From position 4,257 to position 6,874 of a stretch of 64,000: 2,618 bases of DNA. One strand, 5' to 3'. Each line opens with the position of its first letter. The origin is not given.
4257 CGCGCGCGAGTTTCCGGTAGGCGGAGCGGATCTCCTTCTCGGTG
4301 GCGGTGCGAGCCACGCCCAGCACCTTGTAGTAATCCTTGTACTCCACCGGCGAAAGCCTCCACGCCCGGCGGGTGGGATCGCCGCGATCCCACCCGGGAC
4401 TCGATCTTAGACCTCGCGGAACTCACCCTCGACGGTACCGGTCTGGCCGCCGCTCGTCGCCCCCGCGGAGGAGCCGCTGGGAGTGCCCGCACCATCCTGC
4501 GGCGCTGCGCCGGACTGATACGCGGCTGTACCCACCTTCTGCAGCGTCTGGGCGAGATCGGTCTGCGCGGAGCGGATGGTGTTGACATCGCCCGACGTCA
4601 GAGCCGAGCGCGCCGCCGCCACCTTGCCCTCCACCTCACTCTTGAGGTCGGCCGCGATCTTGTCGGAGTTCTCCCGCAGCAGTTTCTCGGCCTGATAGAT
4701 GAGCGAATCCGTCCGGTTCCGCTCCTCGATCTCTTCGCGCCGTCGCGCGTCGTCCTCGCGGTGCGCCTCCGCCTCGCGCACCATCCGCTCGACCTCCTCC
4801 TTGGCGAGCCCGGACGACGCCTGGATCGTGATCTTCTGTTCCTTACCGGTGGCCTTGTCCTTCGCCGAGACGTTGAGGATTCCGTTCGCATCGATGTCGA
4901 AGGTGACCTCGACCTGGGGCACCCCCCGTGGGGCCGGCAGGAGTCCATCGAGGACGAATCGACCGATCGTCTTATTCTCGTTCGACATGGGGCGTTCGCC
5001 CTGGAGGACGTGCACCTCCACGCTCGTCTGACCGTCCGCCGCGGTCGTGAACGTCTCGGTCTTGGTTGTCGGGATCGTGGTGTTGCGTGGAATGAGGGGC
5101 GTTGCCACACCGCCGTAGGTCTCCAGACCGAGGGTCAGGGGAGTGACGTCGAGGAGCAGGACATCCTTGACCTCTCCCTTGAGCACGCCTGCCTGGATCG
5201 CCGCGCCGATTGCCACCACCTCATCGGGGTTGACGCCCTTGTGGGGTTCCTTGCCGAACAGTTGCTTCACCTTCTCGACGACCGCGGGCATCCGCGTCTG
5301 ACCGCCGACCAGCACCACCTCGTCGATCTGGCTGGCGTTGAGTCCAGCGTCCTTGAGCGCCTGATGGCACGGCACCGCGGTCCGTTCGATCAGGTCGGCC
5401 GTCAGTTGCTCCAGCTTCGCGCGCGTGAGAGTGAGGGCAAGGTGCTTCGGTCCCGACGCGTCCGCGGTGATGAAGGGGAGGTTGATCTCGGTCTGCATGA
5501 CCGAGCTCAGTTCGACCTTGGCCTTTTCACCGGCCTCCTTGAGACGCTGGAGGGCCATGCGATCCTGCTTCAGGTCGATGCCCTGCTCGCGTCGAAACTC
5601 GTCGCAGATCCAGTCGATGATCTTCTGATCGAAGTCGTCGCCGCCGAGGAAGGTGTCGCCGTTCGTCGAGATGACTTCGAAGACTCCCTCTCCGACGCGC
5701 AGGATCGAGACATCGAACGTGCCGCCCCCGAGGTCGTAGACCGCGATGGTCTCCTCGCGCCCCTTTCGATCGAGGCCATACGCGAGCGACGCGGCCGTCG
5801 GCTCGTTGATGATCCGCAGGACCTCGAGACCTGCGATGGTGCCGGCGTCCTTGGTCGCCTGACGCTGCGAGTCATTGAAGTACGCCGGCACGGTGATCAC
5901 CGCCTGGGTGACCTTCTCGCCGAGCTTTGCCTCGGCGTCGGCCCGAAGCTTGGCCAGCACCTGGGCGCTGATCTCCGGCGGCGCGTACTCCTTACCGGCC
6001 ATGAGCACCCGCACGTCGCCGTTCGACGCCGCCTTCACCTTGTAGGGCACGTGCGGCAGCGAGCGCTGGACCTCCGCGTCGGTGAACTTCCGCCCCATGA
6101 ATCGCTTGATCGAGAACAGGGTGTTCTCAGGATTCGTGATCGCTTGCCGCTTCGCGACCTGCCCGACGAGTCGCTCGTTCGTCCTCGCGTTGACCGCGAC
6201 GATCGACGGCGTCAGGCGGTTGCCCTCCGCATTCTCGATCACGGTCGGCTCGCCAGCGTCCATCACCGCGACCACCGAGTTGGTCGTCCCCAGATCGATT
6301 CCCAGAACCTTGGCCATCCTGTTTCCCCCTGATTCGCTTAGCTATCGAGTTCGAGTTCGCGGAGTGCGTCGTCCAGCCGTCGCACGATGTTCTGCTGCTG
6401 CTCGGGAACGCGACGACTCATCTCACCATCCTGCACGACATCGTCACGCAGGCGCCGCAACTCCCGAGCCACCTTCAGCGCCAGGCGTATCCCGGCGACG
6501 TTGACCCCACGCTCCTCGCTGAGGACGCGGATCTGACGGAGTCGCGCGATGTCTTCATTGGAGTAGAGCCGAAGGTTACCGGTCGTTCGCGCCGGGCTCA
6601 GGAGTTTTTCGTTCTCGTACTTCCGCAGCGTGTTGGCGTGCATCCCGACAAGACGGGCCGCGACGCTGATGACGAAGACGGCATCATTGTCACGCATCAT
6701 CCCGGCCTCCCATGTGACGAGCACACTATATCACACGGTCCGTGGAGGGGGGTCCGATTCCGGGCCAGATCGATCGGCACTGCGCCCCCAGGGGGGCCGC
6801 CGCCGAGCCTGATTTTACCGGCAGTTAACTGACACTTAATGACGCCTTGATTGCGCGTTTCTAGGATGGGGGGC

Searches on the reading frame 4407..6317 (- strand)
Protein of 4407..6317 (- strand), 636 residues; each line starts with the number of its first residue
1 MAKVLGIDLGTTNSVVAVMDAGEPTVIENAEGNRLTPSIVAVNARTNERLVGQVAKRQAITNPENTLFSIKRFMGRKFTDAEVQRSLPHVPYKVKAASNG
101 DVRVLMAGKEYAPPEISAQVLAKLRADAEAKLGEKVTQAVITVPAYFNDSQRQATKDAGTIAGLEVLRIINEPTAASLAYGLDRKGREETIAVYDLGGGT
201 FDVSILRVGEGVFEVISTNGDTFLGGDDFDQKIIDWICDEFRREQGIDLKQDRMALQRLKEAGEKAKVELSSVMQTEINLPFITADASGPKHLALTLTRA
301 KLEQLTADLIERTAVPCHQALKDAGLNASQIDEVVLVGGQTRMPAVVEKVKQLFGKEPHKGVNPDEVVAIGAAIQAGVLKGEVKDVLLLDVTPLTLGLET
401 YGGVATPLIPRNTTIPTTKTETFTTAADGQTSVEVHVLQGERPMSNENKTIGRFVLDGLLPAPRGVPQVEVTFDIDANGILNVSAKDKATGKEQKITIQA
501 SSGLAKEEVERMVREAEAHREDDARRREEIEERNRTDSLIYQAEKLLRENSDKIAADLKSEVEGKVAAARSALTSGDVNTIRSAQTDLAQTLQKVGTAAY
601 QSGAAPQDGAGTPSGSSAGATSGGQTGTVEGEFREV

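Call 55: find_encoding_contigs(protein=window:4407-6317:-, flank=1000, max_places=4)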
Protein window:4407-6317:- (636 aa): no gene with exactly this product is on record in the collection.

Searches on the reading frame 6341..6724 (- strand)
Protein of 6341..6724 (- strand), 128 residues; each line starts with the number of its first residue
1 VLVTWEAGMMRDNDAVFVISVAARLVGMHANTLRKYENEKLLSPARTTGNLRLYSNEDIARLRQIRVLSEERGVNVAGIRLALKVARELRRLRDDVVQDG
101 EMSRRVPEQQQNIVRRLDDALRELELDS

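Call 39: search_protein_families(library=ncbifam, proteins=[window:6341-6724:-], max_evalue=0.00001)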
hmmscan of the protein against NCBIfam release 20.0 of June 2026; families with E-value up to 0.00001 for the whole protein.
window:6341-6724:- (128 aa): 11 families
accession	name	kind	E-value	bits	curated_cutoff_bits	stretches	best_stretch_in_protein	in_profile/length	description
NF047375.1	HeatShock_HspR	equivalog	8.8e-29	99.4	105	1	15-97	2-84/92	heat shock protein transcriptional repressor HspR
NF047377.1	heat_HspR_dupli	exception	4.8e-24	85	300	1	15-99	4-88/214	heat shock protein transcriptional repressor HspR, fused homodimer type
NF053740.1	TransRegTnrAGPos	equivalog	5.8e-09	36.1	140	1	15-89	11-84/108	hypothetical protein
NF050798.1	TF_FtsR_Actino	equivalog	9.9e-08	32.3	150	1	32-101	21-88/223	transcriptional regulator FtsR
NF007069.0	PRK09514.1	equivalog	2.1e-07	31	143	1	18-85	3-70/141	Zn(2+)-responsive transcriptional regulator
NF052513.1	TransRegCarH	equivalog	4.3e-07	29.5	400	1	14-90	4-81/274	HTH-type transcriptional repressor CarH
TIGR02044.1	CueR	equivalog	4.5e-07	30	147.4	1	19-99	3-83/127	Cu(I)-responsive transcriptional regulator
TIGR02043.1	ZntR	equivalog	4.8e-07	30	167.95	1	18-83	3-68/131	Zn(2+)-responsive transcriptional regulator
TIGR02047.1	CadR-PbrR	equivalog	6.6e-07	29.4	151.45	1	22-99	6-76/127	Cd(II)/Pb(II)-responsive transcriptional regulator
TIGR02051.1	MerR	equivalog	1.1e-06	28.9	150.85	1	19-119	2-94/124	mercury resistance transcriptional regulator MerR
NF011617.0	PRK15043.1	equivalog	9.5e-06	25.1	417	0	15-83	2-70/243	HTH-type transcriptional regulator MlrA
